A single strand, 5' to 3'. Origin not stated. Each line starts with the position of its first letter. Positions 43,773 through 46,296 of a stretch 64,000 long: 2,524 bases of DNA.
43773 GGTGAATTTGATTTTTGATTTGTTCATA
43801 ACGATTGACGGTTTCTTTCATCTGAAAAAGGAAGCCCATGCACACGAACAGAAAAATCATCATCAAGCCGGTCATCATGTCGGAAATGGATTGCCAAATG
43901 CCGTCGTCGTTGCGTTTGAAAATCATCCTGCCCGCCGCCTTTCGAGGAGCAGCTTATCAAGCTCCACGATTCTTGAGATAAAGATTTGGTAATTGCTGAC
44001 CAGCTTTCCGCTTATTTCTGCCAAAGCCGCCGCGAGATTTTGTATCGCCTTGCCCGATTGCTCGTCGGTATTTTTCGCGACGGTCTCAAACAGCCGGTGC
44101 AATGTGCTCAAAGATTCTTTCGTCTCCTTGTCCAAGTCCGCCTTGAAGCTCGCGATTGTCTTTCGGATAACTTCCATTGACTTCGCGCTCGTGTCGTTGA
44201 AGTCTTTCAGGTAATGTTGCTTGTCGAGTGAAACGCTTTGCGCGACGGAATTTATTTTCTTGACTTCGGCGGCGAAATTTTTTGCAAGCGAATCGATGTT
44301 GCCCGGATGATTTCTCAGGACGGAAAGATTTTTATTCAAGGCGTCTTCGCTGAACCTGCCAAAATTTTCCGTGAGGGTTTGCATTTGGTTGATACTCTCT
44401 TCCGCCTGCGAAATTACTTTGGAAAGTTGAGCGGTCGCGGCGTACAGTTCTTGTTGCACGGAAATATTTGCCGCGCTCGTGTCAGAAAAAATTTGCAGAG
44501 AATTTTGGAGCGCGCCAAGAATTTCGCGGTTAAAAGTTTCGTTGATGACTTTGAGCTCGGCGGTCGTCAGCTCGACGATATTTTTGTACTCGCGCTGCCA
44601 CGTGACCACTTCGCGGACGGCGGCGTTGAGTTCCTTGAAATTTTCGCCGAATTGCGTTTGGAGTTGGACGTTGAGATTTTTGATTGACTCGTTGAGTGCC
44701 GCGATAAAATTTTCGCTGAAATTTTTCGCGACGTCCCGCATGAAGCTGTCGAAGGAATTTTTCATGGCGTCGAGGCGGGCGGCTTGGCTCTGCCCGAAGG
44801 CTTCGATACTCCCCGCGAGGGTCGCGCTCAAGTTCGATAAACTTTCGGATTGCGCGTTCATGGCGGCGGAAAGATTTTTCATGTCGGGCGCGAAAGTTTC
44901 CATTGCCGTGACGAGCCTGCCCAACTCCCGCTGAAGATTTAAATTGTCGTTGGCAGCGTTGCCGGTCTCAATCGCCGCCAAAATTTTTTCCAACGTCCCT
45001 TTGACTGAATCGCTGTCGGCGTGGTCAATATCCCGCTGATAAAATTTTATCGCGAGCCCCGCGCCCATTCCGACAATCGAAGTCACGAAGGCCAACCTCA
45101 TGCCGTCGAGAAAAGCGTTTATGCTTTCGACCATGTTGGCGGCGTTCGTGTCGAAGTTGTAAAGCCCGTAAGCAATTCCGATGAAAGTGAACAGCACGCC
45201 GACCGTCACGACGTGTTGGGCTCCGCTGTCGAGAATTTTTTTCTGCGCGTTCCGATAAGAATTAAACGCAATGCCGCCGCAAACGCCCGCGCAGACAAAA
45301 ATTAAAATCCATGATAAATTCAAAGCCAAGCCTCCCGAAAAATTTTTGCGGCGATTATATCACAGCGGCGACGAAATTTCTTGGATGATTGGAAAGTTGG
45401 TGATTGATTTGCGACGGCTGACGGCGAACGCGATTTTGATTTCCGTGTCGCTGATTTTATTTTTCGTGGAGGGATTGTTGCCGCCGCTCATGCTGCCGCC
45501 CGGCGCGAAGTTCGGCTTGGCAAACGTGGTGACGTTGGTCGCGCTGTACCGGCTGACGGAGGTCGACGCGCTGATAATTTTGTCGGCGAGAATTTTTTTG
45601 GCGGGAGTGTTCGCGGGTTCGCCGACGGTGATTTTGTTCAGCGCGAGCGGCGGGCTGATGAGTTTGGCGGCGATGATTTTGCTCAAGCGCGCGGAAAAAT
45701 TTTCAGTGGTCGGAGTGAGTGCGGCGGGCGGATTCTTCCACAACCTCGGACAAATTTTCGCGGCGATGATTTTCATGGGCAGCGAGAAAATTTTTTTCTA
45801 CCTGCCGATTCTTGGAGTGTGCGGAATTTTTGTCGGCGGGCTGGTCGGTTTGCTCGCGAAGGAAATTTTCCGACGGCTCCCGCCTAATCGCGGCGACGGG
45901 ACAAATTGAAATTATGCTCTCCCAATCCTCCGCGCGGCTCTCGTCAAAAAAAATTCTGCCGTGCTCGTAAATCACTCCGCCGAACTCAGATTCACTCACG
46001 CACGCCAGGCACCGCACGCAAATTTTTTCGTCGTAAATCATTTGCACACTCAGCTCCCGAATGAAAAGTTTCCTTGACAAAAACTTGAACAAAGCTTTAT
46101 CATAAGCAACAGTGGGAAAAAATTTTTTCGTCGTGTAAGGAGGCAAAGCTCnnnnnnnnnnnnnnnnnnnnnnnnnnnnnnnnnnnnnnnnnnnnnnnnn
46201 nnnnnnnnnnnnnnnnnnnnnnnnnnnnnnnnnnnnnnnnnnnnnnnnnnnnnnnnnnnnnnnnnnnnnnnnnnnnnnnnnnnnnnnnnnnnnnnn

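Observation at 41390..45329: Compact MotA-like / MotB-OmpA-like / HNH-nuclease cassette: a divergent, minimal Zorya (type II-like) defence candidate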

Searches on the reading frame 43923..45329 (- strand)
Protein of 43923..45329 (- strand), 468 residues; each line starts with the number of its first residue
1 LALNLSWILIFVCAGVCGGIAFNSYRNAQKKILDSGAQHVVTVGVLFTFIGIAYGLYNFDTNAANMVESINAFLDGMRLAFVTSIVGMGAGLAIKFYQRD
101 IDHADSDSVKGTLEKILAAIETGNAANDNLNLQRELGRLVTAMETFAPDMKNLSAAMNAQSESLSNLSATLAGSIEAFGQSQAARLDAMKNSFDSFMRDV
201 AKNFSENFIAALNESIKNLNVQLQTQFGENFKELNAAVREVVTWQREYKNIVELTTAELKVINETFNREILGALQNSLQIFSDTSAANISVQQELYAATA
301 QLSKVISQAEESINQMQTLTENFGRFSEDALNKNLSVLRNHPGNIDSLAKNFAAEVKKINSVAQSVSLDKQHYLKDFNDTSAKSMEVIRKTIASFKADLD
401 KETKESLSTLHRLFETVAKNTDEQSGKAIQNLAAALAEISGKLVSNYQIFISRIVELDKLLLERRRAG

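Call 3: search_protein_families(library=pfam, proteins=[window:43923-45329:-], max_evalue=1)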
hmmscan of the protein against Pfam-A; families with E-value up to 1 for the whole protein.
window:43923-45329:- (468 aa): 11 families
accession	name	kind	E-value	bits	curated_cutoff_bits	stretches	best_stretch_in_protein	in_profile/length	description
PF01442.23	Apolipoprotein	-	0.00053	20.2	90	2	157-229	119-187/190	Apolipoprotein A1/A4/E domain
PF05478.16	Prominin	-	0.00068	18.3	34.3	2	220-440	164-377/799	Prominin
PF04803.17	Cor1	-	0.003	18.3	32.1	1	138-201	46-105/132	Cor1/Xlr/Xmr conserved region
PF00375.23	SDF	-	0.017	14.6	27.9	1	5-84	174-253/387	Sodium:dicarboxylate symporter family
PF16313.11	DUF4953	-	0.021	14.5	24.2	0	379-433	150-204/316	Met-zincin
PF00482.28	T2SSF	-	0.069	13.6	25.2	0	132-194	41-104/125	Type II secretion system (T2SS), protein F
PF19762.4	DUF6249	-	0.36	11.3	33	1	6-58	57-100/104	Domain of unknown function (DUF6249)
PF23216.1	WH_CYT4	-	0.39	11.4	27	0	390-446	6-62/97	Mitochondrial protein cyt-4, winged helix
PF05974.18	DUF892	-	0.4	11.2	23.7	0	401-445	45-89/159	Domain of unknown function (DUF892)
PF20570.3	DUF6779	-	0.71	11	28.1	0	198-239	63-103/108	Domain of unknown function (DUF6779)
PF10774.15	DUF4226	-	0.81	10.4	23.5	1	265-323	49-106/115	Domain of unknown function (DUF4226)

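Call 4: search_protein_families(library=padloc, proteins=[window:43923-45329:-], max_evalue=1)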
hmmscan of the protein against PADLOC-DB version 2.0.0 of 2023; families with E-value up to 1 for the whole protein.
window:43923-45329:- (468 aa): 15 families
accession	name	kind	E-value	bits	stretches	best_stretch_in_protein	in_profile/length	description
PDLC00637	ZorA2|ZorA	-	2.7e-49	166.1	1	8-460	17-415/420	MotA/ExbB/TolQ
PDLC00638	ZorA2|ZorA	-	1.3e-37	127.8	2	7-356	24-342/545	MotA/ExbB/TolQ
PDLC00639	ZorA2|ZorA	-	5.2e-35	119.2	1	5-461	36-448/494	MotA/ExbB/TolQ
PDLC00640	ZorA2|ZorA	-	2.2e-33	113.8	2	7-253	19-260/590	MotA/ExbB/TolQ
PDLC00636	ZorA2|ZorA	-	7.4e-23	79.2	1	3-442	11-397/461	MotA/ExbB/TolQ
PDLC00635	ZorA2|ZorA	-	1.5e-20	71.7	2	20-96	28-107/505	MotA/ExbB/TolQ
PDLC00597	ZorA1|ZorA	-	2.7e-10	37.6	2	40-143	115-222/683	MotA/ExbB/TolQ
PDLC00602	ZorA1|ZorA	-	5.1e-10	36.8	1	29-422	124-522/648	MotA/ExbB/TolQ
PDLC00601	ZorA1|ZorA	-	4.1e-08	30.3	2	40-98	142-204/699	MotA/ExbB/TolQ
PDLC00650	ZorA3|ZorA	-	7.3e-07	26.1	1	118-446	393-723/1063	MotA/ExbB/TolQ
PDLC00648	ZorA3|ZorA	-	8.6e-05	19.5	1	43-436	122-507/692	MotA/ExbB/TolQ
PDLC00596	ZorA1|ZorA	-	0.00047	17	2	29-95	154-220/583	MotA/ExbB/TolQ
PDLC01771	Cas4b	-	0.023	12.9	1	329-419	49-136/162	-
PDLC01488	Cas11a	-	0.036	12.2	0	229-260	11-42/105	CAS-I-A; effector_SS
PDLC04024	PD-T4-10_B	-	0.077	10.4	1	166-260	228-320/353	-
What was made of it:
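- On Zorya type II (ZorA2-ZorB2-ZorE): PADLOC ZorA2 2.7e-49, with near-full profile coverage (call 4).
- On Zorya type I / type III: ZorA1 scores at most 2.7e-10 and ZorA3 at most 7.3e-07, against ZorA2 at 2.7e-49 (call 4).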

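Call 5: search_protein_families(library=ncbifam, proteins=[window:43923-45329:-], max_evalue=1)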
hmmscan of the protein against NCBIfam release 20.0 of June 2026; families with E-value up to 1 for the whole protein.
window:43923-45329:- (468 aa): 6 families
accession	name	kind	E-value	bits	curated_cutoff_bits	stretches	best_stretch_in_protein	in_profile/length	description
NF041792.2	2_anti-phage_ZorA2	equivalog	2.7e-25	88.9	700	1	9-259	22-258/550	type II Zorya anti-phage system protein ZorA2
NF033917.0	antiphage_ZorA_4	subfamily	4.7e-08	32.4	500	1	40-166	66-189/413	anti-phage ZorAB system protein ZorA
NF000418.2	blaOXA-214_like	exception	0.00016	21.1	600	1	12-66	21-75/275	OXA-214 family carbapenem-hydrolyzing class D beta-lactamase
NF009699.0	PRK13225.1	equivalog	0.08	12.4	368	1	123-185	121-182/273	phosphoglycolate phosphatase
NF001212.0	PRK00182.1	equivalog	0.39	11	195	1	209-246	37-74/165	Sec-independent protein translocase subunit TatB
NF041291.1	StbC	equivalog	0.98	9.8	100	1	231-303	19-91/122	plasmid stabilization protein StbC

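Call 24: search_solved_structures(query=window:43923-45329:-, max_evalue=0.01, show_alignments=1)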
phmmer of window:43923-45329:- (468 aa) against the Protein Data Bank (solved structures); distinct sequences matched with E-value up to 0.01: 1.
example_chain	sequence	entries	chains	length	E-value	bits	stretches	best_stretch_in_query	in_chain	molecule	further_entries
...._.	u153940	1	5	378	2e-21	79.8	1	30-306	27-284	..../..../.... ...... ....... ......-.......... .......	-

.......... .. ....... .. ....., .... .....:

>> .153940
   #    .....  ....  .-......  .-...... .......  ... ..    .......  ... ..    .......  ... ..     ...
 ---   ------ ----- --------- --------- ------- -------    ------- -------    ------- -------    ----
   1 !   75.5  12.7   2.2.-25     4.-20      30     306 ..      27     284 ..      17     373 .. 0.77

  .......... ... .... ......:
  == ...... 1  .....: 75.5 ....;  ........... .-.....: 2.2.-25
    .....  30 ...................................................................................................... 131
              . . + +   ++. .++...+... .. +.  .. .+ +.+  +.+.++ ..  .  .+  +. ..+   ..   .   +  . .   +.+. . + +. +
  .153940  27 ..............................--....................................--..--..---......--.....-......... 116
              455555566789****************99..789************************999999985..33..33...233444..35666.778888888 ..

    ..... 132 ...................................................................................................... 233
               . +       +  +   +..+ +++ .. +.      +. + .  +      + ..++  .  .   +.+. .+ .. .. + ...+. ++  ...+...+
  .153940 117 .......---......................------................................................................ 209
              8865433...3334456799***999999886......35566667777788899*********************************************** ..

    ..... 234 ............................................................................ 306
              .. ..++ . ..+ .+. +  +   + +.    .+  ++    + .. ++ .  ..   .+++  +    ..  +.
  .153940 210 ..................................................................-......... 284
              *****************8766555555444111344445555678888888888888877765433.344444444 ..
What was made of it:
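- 43923..45323 (-): zorA (ZorA2-like), 466 aa from TTG 45323. Three TM segments lie in roughly aa 1-95 (45039-45323), followed by a ~370-aa helical tail. PADLOC ZorA2 PDLC00637 2.7e-49, covering profile positions 17-415 of 420 (call 4). phmmer against PDB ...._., the S. kujiense type II ZorA, 2e-21 (call 24).
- On Zorya type II (ZorA2-ZorB2-ZorE): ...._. 2e-21 (call 24).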

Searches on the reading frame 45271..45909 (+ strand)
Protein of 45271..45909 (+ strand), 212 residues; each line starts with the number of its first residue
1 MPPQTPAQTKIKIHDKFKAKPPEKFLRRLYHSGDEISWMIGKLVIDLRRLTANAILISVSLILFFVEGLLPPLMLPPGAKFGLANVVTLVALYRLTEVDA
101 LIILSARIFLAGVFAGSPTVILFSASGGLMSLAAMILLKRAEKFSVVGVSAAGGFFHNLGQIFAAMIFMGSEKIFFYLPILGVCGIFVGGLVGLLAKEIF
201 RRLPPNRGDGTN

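Call 12: search_protein_families(library=pfam, proteins=[window:45271-45909:+], max_evalue=0.01)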
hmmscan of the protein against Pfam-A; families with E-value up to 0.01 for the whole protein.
window:45271-45909:+ (212 aa): 1 family
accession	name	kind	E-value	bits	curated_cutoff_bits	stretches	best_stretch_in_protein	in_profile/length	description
PF07456.16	Hpre_diP_synt_I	-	4.9e-37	127.6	30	1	56-198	1-146/147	Heptaprenyl diphosphate synthase component I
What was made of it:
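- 45385..45909 (+): Flanking Hpre_diP_synt_I (Gx-transporter-type) membrane protein gene, divergent from zorA. In relatives it directly follows the NusG_II gene. Pfam 4.9e-37 (call 12).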

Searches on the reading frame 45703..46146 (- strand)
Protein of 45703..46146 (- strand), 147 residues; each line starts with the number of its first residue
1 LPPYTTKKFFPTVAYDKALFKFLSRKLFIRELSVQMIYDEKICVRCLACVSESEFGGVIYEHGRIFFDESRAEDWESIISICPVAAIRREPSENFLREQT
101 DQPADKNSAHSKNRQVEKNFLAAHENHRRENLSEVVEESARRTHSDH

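Call 12: search_protein_families(library=pfam, proteins=[window:45703-46146:-], max_evalue=0.01)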
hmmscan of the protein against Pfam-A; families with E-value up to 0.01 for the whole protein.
window:45703-46146:- (147 aa): 1 family
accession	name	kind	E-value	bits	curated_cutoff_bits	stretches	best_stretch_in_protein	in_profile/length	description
PF13247.11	Fer4_11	-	0.00091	19.8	26.2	1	34-94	1-66/100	4Fe-4S dicluster domain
